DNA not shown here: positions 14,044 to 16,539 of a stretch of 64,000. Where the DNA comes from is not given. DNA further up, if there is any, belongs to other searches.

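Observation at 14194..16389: T9SS-secreted serine endopeptidase embedded in a cobalamin-riboswitch-controlled B12 uptake operon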

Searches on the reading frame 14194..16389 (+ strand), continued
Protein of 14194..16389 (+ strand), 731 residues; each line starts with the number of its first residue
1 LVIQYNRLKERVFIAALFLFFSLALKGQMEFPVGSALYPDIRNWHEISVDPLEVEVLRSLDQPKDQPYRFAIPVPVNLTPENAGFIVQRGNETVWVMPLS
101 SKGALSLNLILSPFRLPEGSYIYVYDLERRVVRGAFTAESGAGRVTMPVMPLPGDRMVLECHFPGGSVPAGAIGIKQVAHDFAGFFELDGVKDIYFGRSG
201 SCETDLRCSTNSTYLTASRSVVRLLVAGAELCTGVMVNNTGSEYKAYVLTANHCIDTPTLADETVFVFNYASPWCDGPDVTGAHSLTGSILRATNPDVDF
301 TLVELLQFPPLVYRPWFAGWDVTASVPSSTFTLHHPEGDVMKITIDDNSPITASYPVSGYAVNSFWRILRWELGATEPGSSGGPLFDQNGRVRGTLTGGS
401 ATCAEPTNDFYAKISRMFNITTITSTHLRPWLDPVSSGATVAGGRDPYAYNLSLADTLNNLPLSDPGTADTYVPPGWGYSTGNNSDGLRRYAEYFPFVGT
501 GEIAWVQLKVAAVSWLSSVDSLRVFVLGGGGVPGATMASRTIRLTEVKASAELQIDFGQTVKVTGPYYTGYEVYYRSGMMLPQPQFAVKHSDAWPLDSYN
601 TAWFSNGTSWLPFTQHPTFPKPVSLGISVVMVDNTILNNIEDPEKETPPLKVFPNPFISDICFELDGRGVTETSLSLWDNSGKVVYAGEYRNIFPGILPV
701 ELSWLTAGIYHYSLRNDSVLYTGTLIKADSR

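Call 39: find_homologous_proteins(query=L079:7992-10178:+)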
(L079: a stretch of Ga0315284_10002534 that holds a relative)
Query L079:7992-10178:+ (728 aa): 1017 proteins with E <= 0.001 among 8000 candidates; the best 120 are listed.
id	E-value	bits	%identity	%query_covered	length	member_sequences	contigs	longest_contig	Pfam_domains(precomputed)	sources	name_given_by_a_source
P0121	0.0e+0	1261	72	100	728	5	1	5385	PF13365.13,PF18962.8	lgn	-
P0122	0.0e+0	1220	69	100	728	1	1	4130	PF13365.13,PF18962.8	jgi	jgi:lysyl endopeptidase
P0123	0.0e+0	1199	67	100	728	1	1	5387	PF13365.13,PF18962.8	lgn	-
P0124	0.0e+0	1182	68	100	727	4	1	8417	PF13365.13,PF18962.8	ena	-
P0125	0.0e+0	1172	67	100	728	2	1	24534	PF13365.13,PF18962.8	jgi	jgi:lysyl endopeptidase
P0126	0.0e+0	1164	67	100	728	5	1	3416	PF13365.13,PF18962.8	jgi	-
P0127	0.0e+0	1155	66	100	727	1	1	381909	PF13365.13,PF18962.8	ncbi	-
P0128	0.0e+0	1151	69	96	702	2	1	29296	PF13365.13,PF18962.8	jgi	-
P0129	0.0e+0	1125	66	98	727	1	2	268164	PF13365.13,PF18962.8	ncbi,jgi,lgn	jgi:lysyl endopeptidase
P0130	0.0e+0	1113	66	96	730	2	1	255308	PF13365.13,PF18962.8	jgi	jgi:hypothetical protein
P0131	0.0e+0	1104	65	97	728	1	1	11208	PF13365.13,PF18962.8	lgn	-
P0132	0.0e+0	1090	66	96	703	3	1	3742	PF13365.13,PF18962.8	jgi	jgi:lysyl endopeptidase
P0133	0.0e+0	1082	62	99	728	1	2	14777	PF13365.13,PF18962.8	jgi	jgi:lysyl endopeptidase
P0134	0.0e+0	1071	60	100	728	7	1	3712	PF13365.13,PF18962.8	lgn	-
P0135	0.0e+0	1069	64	96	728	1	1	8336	PF13365.13,PF18962.8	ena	-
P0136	0.0e+0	1063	62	99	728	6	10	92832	PF13365.13,PF18962.8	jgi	jgi:lysyl endopeptidase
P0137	4.9e-297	1005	67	87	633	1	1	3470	PF13365.13,PF18962.8,PF00089.33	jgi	jgi:hypothetical protein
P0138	1.3e-291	987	58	100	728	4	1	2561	PF13365.13,PF18962.8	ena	-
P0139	6.5e-291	985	58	97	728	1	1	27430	PF13365.13,PF18962.8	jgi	jgi:lysyl endopeptidase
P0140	9.8e-290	981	58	98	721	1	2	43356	PF13365.13,PF18962.8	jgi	jgi:lysyl endopeptidase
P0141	1.2e-287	974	58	97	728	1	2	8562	PF13365.13,PF18962.8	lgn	-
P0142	2.7e-282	957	55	100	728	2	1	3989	PF13365.13,PF18962.8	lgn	-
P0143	1.2e-281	954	56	98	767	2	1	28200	PF13365.13,PF18962.8,PF00089.33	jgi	jgi:lysyl endopeptidase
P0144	2.1e-277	940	58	96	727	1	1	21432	PF13365.13,PF18962.8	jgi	jgi:lysyl endopeptidase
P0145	7.5e-276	935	54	99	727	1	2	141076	PF13365.13,PF18962.8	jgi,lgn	jgi:lysyl endopeptidase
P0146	5.7e-271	919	55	97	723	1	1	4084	PF13365.13,PF18962.8,PF00089.33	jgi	jgi:hypothetical protein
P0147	3.7e-270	916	55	96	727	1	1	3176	PF13365.13,PF18962.8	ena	-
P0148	3.6e-269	913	55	96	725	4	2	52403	PF13365.13,PF18962.8,PF00089.33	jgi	jgi:hypothetical protein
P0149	2.0e-267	907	55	96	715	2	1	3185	PF13365.13,PF18962.8,PF00089.33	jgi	jgi:lysyl endopeptidase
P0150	2.2e-266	904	53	98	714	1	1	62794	PF13365.13,PF18962.8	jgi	jgi:hypothetical protein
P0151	5.8e-266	903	54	98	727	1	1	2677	PF13365.13,PF18962.8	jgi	jgi:lysyl endopeptidase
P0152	7.9e-266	902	54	98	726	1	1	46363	PF13365.13,PF18962.8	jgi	jgi:lysyl endopeptidase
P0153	2.3e-265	901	55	96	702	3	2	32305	PF13365.13,PF18962.8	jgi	-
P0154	5.0e-265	899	54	98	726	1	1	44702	PF13365.13,PF18962.8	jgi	jgi:lysyl endopeptidase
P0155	7.0e-265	899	55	96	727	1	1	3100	PF13365.13,PF18962.8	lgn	-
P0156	3.4e-264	897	54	98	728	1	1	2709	PF13365.13,PF18962.8,PF00089.33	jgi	jgi:hypothetical protein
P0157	8.7e-264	895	54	98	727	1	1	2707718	PF13365.13,PF18962.8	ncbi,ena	-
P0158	5.9e-263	893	54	96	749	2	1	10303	PF13365.13,PF18962.8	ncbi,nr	ncbi:MAG: T9SS type A sorting domain-containing protein [Bacteroidales bacterium]|nr:T9SS type A sor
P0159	7.6e-263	892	52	100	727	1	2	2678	PF13365.13,PF18962.8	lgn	-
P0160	1.9e-262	891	53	100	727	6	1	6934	PF13365.13,PF18962.8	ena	-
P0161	5.8e-262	889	54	98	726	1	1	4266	PF13365.13,PF18962.8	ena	-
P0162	4.8e-261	886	54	98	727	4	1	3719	PF13365.13,PF18962.8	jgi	jgi:lysyl endopeptidase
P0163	5.6e-261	886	52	100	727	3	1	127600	PF13365.13,PF18962.8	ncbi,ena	-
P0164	7.9e-261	886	54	96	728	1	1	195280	PF13365.13,PF18962.8,PF00089.33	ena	-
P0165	2.1e-260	884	54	96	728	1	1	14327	PF13365.13,PF18962.8,PF00089.33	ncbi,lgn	-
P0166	1.8e-258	878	54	98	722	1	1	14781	PF13365.13,PF18962.8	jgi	jgi:hypothetical protein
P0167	1.9e-258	878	54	94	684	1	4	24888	PF13365.13,PF18962.8,PF00089.33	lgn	-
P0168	3.1e-258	877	51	100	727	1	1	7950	PF13365.13,PF18962.8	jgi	jgi:lysyl endopeptidase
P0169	2.3e-257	874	54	96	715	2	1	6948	PF13365.13,PF18962.8,PF00089.33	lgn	-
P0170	3.2e-257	874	52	98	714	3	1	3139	PF13365.13,PF18962.8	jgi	jgi:hypothetical protein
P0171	6.8e-257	873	54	96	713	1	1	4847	PF13365.13,PF18962.8,PF00089.33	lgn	-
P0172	3.2e-256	870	52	98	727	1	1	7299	PF13365.13,PF18962.8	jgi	jgi:lysyl endopeptidase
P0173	4.0e-256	870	53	98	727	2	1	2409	PF13365.13,PF18962.8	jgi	jgi:lysyl endopeptidase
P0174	4.6e-256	870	53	97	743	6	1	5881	PF13365.13,PF18962.8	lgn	-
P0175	1.4e-255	868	51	100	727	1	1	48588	PF13365.13,PF18962.8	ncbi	-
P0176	6.0e-255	866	52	98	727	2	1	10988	PF13365.13,PF18962.8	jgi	jgi:lysyl endopeptidase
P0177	3.7e-254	864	52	96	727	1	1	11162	PF13365.13,PF18962.8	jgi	jgi:lysyl endopeptidase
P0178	6.1e-254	863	52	96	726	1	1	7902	PF13365.13,PF18962.8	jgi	-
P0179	1.9e-253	861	53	96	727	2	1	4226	PF13365.13,PF18962.8,PF00089.33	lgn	-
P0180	2.1e-253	861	52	99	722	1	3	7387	PF13365.13,PF18962.8,PF00089.33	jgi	-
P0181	2.3e-253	861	54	95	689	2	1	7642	PF13365.13,PF18962.8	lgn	-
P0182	8.8e-253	859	52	100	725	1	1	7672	PF13365.13,PF18962.8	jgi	jgi:lysyl endopeptidase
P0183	2.1e-251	854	54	95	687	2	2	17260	PF13365.13,PF18962.8,PF00089.33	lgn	-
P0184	2.8e-250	851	52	99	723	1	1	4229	PF13365.13,PF18962.8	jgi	jgi:hypothetical protein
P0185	1.6e-249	848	50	99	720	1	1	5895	PF13365.13,PF18962.8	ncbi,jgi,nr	ncbi:MAG TPA: T9SS type A sorting domain-containing protein [Bacteroidales bacterium]|jgi:hypothetic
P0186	3.9e-249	847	51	98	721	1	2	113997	PF13365.13,PF18962.8,PF00089.33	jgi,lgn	jgi:lysyl endopeptidase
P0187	5.5e-248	843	52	96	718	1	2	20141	PF13365.13,PF18962.8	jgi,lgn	jgi:lysyl endopeptidase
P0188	6.2e-248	843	51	97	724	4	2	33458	PF13365.13,PF18962.8,PF00089.33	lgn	-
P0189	8.3e-248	843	52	96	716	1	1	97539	PF13365.13,PF18962.8,PF00089.33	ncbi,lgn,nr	ncbi:MAG: T9SS type A sorting domain-containing protein [Bacteroidales bacterium]|nr:T9SS type A sor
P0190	1.2e-243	829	51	98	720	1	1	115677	PF13365.13,PF18962.8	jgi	jgi:lysyl endopeptidase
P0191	5.4e-243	827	50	98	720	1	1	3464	PF13365.13,PF18962.8,PF00089.33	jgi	-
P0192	4.6e-240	817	51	96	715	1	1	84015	PF13365.13,PF18962.8,PF00089.33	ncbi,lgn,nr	ncbi:MAG: T9SS type A sorting domain-containing protein [Bacteroidales bacterium]|nr:T9SS type A sor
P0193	3.5e-239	814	52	96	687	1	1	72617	PF13365.13,PF18962.8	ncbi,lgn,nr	ncbi:MAG TPA: T9SS type A sorting domain-containing protein [Bacteroidales bacterium]|nr:T9SS type A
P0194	4.0e-238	811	51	96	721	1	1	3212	PF13365.13,PF18962.8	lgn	-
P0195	2.9e-235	801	50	98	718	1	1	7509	PF13365.13,PF18962.8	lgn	-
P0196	7.4e-234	796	50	96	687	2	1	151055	PF13365.13,PF18962.8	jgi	jgi:hypothetical protein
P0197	3.9e-232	791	48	99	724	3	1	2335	PF13365.13,PF18962.8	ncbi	-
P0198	4.2e-229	781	48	97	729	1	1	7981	PF13365.13,PF18962.8,PF00089.33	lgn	-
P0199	5.6e-229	780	49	98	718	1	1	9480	PF13365.13,PF18962.8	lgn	-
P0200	8.0e-227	773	47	97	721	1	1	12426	PF13365.13,PF18962.8,PF00089.33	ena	-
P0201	1.1e-225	769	49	99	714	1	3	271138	PF13365.13,PF18962.8,PF00089.33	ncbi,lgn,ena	-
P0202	1.2e-224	766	51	92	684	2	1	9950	PF13365.13,PF18962.8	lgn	-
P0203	2.2e-222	758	47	98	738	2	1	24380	PF13365.13,PF18962.8,PF00089.33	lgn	-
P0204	3.8e-222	758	47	100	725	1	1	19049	PF13365.13,PF18962.8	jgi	jgi:lysyl endopeptidase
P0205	2.3e-217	742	46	100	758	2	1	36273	PF13365.13,PF18962.8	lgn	-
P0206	2.4e-211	722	46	98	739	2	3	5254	PF13365.13,PF18962.8,PF00089.33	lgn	-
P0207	4.1e-207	708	47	94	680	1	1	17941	PF13365.13,PF18962.8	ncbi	-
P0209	3.0e-199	682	49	84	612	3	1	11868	PF13365.13,PF18962.8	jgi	jgi:hypothetical protein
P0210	4.1e-198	678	45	98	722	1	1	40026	PF13365.13,PF18962.8,PF00089.33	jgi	jgi:hypothetical protein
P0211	1.4e-197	676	54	76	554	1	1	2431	PF13365.13,PF18962.8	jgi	jgi:hypothetical protein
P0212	6.6e-196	671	42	98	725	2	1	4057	PF13365.13,PF18962.8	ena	-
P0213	8.5e-196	671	43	98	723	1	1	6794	PF13365.13,PF18962.8,PF00089.33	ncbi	-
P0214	1.1e-194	667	42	97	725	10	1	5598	PF13365.13,PF18962.8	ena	-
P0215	1.6e-194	666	43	98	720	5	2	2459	PF13365.13,PF18962.8,PF00089.33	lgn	-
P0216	2.4e-194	666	43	95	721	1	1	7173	PF13365.13,PF18962.8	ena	-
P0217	1.2e-193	663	43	96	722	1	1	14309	PF13365.13,PF18962.8,PF00089.33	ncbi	-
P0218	3.1e-193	662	43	96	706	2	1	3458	PF13365.13,PF18962.8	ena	-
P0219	5.3e-193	661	44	96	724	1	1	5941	PF13365.13,PF18962.8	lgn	-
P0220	8.2e-193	661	44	98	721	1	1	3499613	PF13365.13,PF18962.8,PF00089.33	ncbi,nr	ncbi:MAG: trypsin-like peptidase domain-containing protein [Bacteroidales bacterium]|nr:MAG: trypsin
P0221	1.4e-192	660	43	93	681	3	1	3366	PF13365.13,PF18962.8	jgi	jgi:hypothetical protein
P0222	7.2e-192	658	43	93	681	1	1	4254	PF13365.13,PF18962.8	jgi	jgi:lysyl endopeptidase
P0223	8.2e-192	657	43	96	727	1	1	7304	PF13365.13,PF18962.8,PF00089.33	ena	-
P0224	1.1e-190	654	43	97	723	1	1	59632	PF13365.13,PF18962.8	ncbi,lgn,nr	ncbi:MAG: T9SS type A sorting domain-containing protein [Bacteroidales bacterium]|nr:T9SS type A sor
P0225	1.8e-190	653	43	97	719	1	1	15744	PF13365.13,PF18962.8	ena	-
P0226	2.3e-190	653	43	93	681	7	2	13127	PF13365.13,PF18962.8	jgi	jgi:lysyl endopeptidase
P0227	1.2e-189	650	42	98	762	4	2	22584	PF13365.13,PF18962.8,PF00089.33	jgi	jgi:lysyl endopeptidase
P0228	4.6e-189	648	44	96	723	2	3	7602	PF13365.13,PF18962.8,PF00089.33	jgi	-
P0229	6.6e-189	648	42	98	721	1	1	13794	PF13365.13,PF18962.8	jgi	jgi:lysyl endopeptidase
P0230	2.3e-188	646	54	71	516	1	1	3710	PF13365.13,PF18962.8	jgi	jgi:hypothetical protein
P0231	2.3e-186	639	42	98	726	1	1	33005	PF13365.13,PF18962.8,PF00089.33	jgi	jgi:lysyl endopeptidase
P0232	4.1e-186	639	42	97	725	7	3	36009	PF13365.13,PF18962.8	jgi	jgi:lysyl endopeptidase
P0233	4.4e-186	638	42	96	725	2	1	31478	PF13365.13,PF18962.8,PF00089.33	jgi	jgi:lysyl endopeptidase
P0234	4.5e-186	638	43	97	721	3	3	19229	PF13365.13,PF18962.8,PF00089.33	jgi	jgi:lysyl endopeptidase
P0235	2.8e-185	636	42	98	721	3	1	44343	PF13365.13,PF18962.8,PF00089.33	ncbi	-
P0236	5.7e-185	635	42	96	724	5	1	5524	PF13365.13,PF18962.8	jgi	-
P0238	2.6e-183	629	42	97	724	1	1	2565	PF13365.13,PF18962.8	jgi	jgi:lysyl endopeptidase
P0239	3.2e-183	629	42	97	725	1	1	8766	PF13365.13,PF18962.8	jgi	jgi:lysyl endopeptidase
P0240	3.9e-183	629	42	96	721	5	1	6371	PF13365.13,PF18962.8,PF00089.33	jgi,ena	-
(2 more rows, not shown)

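Call 40: find_encoding_contigs(protein=P0157, flank=8000, max_places=2)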
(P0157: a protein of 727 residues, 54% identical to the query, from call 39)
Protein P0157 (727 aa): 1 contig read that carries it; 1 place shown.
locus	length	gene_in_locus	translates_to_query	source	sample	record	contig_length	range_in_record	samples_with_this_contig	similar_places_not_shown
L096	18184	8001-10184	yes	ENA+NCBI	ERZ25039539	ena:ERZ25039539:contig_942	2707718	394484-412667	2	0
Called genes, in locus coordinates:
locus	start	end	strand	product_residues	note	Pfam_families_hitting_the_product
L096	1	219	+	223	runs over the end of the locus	PF02472:ExbD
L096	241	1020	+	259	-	PF28545:1TM_TonB_rel, PF03544:TonB_C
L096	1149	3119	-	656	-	PF22745:Nlig-Ia, PF01653:DNA_ligase_aden, PF03120:OB_DNA_ligase, PF03119:DNA_ligase_ZBD, PF14520:HHH_5 (faint), PF12826:HHH_2, PF00533:BRCT, PF12738:PTCB-BRCT (faint)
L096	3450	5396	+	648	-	PF07715:Plug, PF00593:TonB_dep_Rec_b-barrel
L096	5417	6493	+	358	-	PF16819:DUF5074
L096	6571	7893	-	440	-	PF01408:GFO_IDH_MocA, PF19051:GFO_IDH_MocA_C2, PF22725:GFO_IDH_MocA_C3 (weak)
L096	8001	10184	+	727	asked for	PF13365:Trypsin_2 (weak), PF18962:Por_Secre_tail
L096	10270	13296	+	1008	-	PF13432:TPR_16 (faint), PF00515:TPR_1 (faint), PF07719:TPR_2 (faint), PF13181:TPR_8 (faint), PF13414:TPR_11 (faint), PF13428:TPR_14 (faint)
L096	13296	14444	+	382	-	PF01497:Peripla_BP_2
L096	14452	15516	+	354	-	PF01032:FecCD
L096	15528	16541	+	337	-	PF00005:ABC_tran, PF02463:SMC_N (faint), PF13304:AAA_21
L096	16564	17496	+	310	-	PF00535:Glycos_transf_2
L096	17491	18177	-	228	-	PF10677:DUF2490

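Call 41: find_encoding_contigs(protein=P0220, flank=8000, max_places=2)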
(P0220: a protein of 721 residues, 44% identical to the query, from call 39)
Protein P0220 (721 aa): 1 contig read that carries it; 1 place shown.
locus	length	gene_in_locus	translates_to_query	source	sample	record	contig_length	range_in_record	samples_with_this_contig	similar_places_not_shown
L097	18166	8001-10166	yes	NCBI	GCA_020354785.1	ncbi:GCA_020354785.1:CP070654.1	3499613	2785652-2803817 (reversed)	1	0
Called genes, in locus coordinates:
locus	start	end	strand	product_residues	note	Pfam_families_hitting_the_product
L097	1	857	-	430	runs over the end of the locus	-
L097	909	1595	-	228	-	PF02463:SMC_N, PF00005:ABC_tran, PF13304:AAA_21 (weak)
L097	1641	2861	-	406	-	PF12704:MacB_PCD, PF02687:FtsX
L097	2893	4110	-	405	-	PF12704:MacB_PCD, PF02687:FtsX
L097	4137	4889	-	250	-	PF17131:TP_0789-like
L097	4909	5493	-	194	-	PF00440:TetR_N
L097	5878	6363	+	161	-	PF04542:Sigma70_r2, PF08281:Sigma70_r4_2, PF04545:Sigma70_r4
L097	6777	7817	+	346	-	PF00356:LacI, PF00532:Peripla_BP_1, PF13407:Peripla_BP_4, PF13377:Peripla_BP_3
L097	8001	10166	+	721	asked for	PF00089:Trypsin (weak), PF13365:Trypsin_2, PF18962:Por_Secre_tail (weak)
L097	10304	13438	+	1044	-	PF13620:CarboxypepD_reg (faint), PF07719:TPR_2 (faint), PF13181:TPR_8 (faint), PF13414:TPR_11 (faint), PF13424:TPR_12 (faint), PF13428:TPR_14 (faint), PF13432:TPR_16 (faint), PF00515:TPR_1 (weak), +1 more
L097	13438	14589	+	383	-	PF01497:Peripla_BP_2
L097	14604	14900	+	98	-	-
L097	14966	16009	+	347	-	PF01032:FecCD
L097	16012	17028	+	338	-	PF00005:ABC_tran, PF13304:AAA_21 (weak)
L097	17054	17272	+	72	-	-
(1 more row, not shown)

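Call 42: find_encoding_contigs(protein=P0201, flank=8000, max_places=2)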
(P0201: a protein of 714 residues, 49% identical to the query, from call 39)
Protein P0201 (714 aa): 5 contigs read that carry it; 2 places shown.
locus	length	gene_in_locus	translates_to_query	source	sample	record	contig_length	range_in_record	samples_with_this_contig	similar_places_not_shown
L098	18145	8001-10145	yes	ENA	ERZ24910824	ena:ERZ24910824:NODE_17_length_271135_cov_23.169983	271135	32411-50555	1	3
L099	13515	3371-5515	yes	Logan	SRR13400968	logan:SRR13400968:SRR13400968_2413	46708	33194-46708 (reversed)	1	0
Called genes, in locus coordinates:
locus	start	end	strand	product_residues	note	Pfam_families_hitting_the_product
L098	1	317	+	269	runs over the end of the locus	PF01618:MotA_ExbB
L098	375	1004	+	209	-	PF02472:ExbD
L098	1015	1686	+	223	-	PF02472:ExbD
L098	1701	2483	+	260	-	PF28545:1TM_TonB_rel, PF03544:TonB_C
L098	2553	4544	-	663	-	PF22745:Nlig-Ia, PF01653:DNA_ligase_aden, PF03120:OB_DNA_ligase, PF03119:DNA_ligase_ZBD, PF14520:HHH_5 (faint), PF12826:HHH_2, PF00533:BRCT, PF12738:PTCB-BRCT (weak)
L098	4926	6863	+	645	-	PF07715:Plug, PF00593:TonB_dep_Rec_b-barrel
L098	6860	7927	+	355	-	PF16819:DUF5074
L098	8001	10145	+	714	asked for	PF00089:Trypsin (faint), PF13365:Trypsin_2, PF18962:Por_Secre_tail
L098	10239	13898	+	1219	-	PF00515:TPR_1 (faint), PF07719:TPR_2 (faint), PF13176:TPR_7 (faint), PF13181:TPR_8 (faint), PF13374:TPR_10 (faint), PF13414:TPR_11 (faint), PF13424:TPR_12 (faint), PF13428:TPR_14 (faint), +2 more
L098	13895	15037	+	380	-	PF01497:Peripla_BP_2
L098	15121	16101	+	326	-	PF01032:FecCD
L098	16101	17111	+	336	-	PF00005:ABC_tran, PF02463:SMC_N (faint), PF13304:AAA_21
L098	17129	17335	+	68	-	-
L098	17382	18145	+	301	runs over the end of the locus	PF00535:Glycos_transf_2, PF10111:Glyco_tranf_2_2 (faint)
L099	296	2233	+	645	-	PF07715:Plug, PF00593:TonB_dep_Rec_b-barrel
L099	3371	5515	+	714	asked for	PF00089:Trypsin (faint), PF13365:Trypsin_2, PF18962:Por_Secre_tail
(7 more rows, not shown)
